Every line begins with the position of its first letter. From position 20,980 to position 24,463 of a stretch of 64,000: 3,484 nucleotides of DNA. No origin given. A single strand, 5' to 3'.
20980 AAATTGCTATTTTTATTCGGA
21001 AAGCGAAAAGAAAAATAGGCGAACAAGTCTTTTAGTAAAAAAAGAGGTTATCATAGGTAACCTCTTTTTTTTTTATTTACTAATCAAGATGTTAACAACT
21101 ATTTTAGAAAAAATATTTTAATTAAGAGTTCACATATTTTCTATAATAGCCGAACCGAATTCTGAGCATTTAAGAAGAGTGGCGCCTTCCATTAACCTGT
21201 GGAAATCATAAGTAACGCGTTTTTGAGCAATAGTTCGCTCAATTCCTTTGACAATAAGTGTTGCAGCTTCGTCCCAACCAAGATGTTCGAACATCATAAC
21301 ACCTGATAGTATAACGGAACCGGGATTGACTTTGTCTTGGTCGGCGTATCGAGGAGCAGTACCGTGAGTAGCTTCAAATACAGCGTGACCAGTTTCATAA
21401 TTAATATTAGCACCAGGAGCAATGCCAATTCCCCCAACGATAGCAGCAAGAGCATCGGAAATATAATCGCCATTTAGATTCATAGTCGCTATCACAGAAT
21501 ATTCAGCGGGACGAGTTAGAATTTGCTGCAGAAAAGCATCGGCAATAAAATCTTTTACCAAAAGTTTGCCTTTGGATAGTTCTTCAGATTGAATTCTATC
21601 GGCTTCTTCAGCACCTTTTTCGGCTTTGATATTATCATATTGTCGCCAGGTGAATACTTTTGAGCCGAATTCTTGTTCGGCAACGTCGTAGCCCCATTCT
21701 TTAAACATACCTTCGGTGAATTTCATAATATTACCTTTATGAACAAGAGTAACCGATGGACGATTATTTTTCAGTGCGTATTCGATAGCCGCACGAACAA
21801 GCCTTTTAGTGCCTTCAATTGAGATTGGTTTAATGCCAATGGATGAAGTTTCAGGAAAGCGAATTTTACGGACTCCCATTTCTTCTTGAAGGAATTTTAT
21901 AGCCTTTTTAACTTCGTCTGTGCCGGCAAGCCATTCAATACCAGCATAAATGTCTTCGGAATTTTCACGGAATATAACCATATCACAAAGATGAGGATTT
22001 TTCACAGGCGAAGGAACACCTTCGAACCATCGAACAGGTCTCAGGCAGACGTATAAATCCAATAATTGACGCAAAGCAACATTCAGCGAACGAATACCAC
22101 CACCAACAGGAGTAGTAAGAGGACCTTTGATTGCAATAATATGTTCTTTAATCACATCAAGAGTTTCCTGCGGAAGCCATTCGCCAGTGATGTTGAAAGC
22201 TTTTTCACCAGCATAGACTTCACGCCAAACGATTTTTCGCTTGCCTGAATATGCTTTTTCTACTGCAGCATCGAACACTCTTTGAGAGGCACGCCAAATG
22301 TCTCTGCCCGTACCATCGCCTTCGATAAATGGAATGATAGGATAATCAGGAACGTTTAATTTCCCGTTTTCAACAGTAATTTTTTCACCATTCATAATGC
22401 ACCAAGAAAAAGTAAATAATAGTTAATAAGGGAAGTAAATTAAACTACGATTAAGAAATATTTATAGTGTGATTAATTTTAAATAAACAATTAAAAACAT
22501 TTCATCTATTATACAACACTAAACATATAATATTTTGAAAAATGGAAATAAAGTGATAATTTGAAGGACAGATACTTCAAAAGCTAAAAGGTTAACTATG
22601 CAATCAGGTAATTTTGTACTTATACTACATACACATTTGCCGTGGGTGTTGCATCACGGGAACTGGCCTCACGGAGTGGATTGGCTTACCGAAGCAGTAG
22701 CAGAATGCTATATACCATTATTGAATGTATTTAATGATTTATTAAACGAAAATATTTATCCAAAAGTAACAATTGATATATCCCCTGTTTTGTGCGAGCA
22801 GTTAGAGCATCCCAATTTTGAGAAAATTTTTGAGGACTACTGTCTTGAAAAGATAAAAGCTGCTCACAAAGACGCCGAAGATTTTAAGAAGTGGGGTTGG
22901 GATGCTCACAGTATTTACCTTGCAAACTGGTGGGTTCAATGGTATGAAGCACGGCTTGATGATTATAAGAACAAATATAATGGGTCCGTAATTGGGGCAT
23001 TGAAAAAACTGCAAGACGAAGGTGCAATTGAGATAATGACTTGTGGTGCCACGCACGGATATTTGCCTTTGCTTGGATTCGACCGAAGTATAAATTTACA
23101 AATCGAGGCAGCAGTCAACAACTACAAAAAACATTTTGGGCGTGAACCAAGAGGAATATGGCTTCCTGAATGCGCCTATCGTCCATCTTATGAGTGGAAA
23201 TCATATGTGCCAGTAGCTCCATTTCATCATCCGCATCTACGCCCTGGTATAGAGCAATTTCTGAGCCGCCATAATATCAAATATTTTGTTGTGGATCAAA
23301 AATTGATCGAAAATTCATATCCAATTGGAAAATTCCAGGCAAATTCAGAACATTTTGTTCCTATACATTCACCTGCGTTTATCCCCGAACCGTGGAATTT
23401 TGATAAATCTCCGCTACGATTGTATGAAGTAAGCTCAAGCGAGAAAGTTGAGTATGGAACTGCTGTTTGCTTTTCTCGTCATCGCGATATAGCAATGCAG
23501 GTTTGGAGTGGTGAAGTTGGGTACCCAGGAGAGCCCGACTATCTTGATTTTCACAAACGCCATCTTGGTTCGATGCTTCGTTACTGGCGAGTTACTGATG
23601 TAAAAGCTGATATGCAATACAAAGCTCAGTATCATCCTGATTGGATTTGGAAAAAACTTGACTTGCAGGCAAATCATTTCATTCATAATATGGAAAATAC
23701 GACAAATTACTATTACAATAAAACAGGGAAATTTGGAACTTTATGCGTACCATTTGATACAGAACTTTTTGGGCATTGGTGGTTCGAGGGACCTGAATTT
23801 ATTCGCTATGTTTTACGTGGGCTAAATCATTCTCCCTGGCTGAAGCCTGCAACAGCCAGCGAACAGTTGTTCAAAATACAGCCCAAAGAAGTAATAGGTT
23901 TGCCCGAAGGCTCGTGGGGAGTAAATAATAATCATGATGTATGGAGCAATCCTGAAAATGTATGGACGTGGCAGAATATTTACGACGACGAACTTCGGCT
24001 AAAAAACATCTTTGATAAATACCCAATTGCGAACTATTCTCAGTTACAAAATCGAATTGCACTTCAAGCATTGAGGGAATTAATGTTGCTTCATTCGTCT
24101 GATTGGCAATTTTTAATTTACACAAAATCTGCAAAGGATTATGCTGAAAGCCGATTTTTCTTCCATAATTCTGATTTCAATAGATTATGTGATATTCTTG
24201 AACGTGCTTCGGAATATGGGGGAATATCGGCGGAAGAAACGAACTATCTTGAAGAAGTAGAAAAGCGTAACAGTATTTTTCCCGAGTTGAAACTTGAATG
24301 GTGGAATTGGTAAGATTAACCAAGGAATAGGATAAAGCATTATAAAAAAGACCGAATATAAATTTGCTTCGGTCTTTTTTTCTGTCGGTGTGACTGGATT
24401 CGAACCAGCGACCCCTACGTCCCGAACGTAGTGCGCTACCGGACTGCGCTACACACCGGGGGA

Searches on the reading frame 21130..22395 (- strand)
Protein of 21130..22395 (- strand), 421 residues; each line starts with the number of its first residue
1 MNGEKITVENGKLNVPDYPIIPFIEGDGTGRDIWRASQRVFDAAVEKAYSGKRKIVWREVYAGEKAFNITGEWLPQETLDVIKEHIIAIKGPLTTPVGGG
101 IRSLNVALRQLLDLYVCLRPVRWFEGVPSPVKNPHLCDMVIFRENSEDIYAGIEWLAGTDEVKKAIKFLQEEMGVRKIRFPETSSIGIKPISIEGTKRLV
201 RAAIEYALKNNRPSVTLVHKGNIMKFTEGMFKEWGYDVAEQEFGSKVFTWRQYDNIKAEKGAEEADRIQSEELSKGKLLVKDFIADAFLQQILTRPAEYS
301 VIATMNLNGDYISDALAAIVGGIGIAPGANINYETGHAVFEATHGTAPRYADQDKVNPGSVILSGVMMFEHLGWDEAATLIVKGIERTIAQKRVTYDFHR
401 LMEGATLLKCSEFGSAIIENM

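Call 46: search_protein_families(library=pfam, proteins=[window:21130-22395:-], max_evalue=0.001)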
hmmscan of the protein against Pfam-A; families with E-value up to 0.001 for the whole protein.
window:21130-22395:- (421 aa): 1 family
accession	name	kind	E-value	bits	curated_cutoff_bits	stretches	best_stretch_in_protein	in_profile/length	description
PF00180.25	Iso_dh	-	5.8e-90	302.5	27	1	21-417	2-348/348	Isocitrate/isopropylmalate dehydrogenase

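Call 69: search_protein_families(library=ncbifam, proteins=[window:21130-22395:-], max_evalue=1e-20)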
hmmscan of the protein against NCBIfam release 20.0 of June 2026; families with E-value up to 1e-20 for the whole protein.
window:21130-22395:- (421 aa): 16 families
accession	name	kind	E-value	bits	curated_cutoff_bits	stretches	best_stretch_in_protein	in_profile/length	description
NF005425.0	PRK07006.1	equivalog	1.4e-225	748.7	490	1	2-421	10-416/416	NADP-dependent isocitrate dehydrogenase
TIGR00183.1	prok_nadp_idh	equivalog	2.2e-213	708.6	567.3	1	2-421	10-416/417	isocitrate dehydrogenase (NADP(+))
NF005610.0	PRK07362.1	equivalog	5.1e-161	536.5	585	2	2-252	12-271/474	NADP-dependent isocitrate dehydrogenase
NF005036.0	PRK06451.1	equivalog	1e-129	432.9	484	1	2-421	7-408/412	NADP-dependent isocitrate dehydrogenase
NF006673.0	PRK09222.1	equivalog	4e-72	243.7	509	2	281-421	203-341/482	NADP-dependent isocitrate dehydrogenase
NF006529.0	PRK08997.1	equivalog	2.9e-65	220.5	510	2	21-241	6-195/335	isocitrate dehydrogenase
TIGR02088.1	LEU3_arch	subfamily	5.1e-64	216.5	409.8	2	275-398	188-310/324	isopropylmalate/isohomocitrate dehydrogenases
TIGR02924.1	ICDH_alpha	equivalog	6.5e-56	190.3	561.35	1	282-421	200-337/473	isocitrate dehydrogenase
NF040626.1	AksF2_Meth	equivalog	4.5e-55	187.2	540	1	280-395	196-309/333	homoisocitrate dehydrogenase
TIGR00175.1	mito_nad_idh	equivalog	5.3e-54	183.6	432.4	1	277-420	196-333/334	isocitrate dehydrogenase (NAD(+))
NF002898.0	PRK03437.1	equivalog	3.6e-52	177.7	393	2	286-394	219-328/347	3-isopropylmalate dehydrogenase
NF040619.1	AksF_Meth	equivalog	9.4e-50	169.6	500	2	276-398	210-330/343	homoisocitrate dehydrogenase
TIGR02089.1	TTC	equivalog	1.8e-41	142.2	470.4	1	282-398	218-335/352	tartrate dehydrogenase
NF006048.0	PRK08194.1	equivalog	2.1e-36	125.7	501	1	285-397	218-331/352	tartrate dehydrogenase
NF040855.1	iso_homocit_dh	equivalog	9e-33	114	680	0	274-398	182-302/345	isocitrate--homoisocitrate dehydrogenase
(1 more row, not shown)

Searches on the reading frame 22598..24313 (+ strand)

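Call 46: search_protein_families(library=pfam, proteins=[window:22598-24313:+], max_evalue=0.001)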
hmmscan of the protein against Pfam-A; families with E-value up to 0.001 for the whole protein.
window:22598-24313:+ (571 aa): 2 families
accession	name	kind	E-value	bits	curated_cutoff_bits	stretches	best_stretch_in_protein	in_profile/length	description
PF03065.20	Glyco_hydro_57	-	3.1e-34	119.1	21.2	1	7-436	1-291/291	Glycosyl hydrolase family 57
PF09210.16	BE_C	-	1.9e-21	76.8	25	1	466-569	7-101/101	1,4-alpha-glucan branching enzyme, C-terminal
